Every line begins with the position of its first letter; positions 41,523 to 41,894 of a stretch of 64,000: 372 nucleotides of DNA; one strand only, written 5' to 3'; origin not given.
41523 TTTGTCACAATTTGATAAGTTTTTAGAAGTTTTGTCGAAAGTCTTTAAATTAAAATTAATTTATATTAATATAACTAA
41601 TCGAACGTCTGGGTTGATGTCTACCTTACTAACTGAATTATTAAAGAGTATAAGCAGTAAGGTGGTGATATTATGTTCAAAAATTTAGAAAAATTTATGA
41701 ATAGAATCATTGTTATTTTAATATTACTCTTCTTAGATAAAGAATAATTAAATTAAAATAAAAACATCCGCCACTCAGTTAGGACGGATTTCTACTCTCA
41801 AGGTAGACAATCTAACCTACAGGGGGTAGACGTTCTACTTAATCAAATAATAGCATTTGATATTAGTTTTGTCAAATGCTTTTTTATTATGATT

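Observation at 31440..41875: Duplicated ~300-bp module with its own promoter, a terminated small RNA and a convergent 24-aa hydrophobic peptide ORF: a type I toxin-antitoxin-like architecture, present as two inverted copies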

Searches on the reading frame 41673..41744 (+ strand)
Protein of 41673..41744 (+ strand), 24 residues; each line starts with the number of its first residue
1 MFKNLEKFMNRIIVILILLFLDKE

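Call 38: search_protein_families(library=pfam, proteins=[window:41673-41744:+], max_evalue=10)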
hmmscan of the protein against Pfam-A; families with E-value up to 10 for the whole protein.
seq(24 aa): 0 families

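Call 39: search_protein_families(library=ncbifam, proteins=[window:41673-41744:+], max_evalue=10)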
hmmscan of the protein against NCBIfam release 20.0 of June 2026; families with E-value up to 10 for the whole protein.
seq(24 aa): 0 families
